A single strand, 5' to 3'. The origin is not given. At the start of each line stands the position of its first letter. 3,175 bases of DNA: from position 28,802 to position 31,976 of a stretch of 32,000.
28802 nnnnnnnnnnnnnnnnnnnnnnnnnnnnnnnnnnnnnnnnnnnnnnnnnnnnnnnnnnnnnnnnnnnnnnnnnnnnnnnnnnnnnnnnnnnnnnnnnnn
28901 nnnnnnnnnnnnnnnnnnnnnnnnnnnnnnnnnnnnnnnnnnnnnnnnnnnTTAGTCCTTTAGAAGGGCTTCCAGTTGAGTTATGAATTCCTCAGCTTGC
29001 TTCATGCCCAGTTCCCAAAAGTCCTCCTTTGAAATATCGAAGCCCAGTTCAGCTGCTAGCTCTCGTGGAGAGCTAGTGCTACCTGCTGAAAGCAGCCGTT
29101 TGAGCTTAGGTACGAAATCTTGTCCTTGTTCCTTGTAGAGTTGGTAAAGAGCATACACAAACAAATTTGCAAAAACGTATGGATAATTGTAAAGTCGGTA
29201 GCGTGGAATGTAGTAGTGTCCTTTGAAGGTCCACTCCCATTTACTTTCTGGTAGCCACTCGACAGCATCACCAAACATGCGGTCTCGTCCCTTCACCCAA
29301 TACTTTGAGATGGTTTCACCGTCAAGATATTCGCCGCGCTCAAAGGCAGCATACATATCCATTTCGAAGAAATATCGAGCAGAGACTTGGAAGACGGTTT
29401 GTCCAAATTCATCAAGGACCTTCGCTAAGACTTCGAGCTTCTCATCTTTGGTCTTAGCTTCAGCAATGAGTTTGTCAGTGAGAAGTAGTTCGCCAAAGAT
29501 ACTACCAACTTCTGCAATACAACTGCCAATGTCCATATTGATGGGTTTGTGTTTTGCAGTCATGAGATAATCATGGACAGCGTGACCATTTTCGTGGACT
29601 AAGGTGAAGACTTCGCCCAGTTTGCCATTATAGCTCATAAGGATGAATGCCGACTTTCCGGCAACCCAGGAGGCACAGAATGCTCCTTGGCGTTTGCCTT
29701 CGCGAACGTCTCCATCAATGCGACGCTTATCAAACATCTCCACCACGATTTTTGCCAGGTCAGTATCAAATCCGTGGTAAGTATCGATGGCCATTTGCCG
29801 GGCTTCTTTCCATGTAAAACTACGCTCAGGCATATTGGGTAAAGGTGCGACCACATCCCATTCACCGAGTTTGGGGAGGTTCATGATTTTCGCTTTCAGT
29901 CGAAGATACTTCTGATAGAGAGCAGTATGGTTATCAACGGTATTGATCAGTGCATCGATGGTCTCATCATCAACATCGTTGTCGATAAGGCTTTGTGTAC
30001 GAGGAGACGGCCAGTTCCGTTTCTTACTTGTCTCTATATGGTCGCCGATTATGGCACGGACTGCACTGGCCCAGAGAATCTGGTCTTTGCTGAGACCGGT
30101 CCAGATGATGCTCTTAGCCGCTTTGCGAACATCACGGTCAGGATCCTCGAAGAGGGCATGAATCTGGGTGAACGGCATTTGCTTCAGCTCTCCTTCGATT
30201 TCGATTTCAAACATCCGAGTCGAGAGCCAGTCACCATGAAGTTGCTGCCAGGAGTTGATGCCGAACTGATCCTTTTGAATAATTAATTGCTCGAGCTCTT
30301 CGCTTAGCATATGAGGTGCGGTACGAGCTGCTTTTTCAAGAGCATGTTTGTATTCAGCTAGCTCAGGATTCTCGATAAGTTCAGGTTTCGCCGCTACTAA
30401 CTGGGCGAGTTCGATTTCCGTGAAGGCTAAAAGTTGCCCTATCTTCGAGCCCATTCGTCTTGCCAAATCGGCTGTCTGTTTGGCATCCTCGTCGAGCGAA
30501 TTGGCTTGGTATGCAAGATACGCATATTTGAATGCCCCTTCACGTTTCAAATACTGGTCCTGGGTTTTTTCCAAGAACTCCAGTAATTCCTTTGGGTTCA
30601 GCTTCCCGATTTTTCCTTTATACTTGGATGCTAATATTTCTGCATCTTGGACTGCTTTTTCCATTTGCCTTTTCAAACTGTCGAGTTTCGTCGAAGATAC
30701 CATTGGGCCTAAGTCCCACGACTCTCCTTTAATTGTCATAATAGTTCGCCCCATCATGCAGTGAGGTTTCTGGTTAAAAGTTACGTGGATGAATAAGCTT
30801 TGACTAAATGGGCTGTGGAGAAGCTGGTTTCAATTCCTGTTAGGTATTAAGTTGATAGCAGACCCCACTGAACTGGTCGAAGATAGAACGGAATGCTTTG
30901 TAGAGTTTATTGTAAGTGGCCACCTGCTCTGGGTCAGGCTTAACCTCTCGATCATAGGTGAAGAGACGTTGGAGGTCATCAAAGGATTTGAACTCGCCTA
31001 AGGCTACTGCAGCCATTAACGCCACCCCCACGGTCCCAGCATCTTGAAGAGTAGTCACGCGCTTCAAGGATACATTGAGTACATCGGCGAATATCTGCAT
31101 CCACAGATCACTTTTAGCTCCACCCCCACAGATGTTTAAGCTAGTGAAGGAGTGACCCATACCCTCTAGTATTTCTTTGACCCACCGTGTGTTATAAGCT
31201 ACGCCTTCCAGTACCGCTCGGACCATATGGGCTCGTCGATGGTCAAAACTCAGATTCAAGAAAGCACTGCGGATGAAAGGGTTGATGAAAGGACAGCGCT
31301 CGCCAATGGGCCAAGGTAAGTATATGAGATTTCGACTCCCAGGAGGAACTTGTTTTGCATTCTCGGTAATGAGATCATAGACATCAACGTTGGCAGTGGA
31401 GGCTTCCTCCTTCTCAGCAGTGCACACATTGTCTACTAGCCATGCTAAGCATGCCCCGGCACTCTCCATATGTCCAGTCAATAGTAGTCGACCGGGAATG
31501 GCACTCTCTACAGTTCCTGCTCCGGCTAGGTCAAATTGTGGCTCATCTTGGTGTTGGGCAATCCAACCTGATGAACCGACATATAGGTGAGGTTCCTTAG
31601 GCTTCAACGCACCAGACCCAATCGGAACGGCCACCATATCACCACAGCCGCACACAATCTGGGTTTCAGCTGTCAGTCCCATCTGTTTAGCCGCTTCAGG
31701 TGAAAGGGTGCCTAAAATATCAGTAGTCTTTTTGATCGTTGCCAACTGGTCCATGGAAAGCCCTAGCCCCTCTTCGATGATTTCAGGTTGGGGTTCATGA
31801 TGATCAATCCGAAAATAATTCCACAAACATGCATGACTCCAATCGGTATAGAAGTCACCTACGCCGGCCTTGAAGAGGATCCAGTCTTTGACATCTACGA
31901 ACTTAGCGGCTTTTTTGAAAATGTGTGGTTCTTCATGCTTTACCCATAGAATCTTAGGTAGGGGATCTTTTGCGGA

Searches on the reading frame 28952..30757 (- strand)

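Call 12: search_protein_families(library=pfam, proteins=[window:28952-30757:-], max_evalue=0.001)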
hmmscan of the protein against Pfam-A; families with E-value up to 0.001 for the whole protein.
window:28952-30757:- (601 aa): 2 families
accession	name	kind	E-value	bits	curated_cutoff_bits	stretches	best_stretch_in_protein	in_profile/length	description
PF01432.26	Peptidase_M3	-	2.2e-34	120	27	1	202-585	2-455/457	Peptidase family M3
PF08439.15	Peptidase_M3_N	-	4.9e-10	39.9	25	1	126-173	12-60/70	Oligopeptidase F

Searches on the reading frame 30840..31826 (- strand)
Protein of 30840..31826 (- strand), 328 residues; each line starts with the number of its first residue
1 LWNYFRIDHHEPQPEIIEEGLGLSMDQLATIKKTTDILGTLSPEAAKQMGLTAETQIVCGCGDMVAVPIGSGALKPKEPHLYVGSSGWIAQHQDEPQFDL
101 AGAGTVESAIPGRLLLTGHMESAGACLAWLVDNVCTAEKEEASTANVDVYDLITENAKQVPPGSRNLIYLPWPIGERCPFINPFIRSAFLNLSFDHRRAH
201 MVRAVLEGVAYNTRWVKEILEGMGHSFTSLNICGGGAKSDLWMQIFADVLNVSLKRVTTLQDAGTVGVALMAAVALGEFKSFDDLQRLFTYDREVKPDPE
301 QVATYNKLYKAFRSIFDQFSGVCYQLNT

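Call 12: search_protein_families(library=pfam, proteins=[window:30840-31826:-], max_evalue=0.001)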
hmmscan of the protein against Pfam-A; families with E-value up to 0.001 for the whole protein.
window:30840-31826:- (328 aa): 2 families
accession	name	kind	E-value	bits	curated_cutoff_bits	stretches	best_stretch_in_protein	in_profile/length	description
PF02782.22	FGGY_C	-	9.8e-33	114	27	1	100-275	23-197/198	FGGY family of carbohydrate kinases, C-terminal domain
PF00370.27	FGGY_N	-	6.5e-06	26.4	28.8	1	19-68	194-243/245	FGGY family of carbohydrate kinases, N-terminal domain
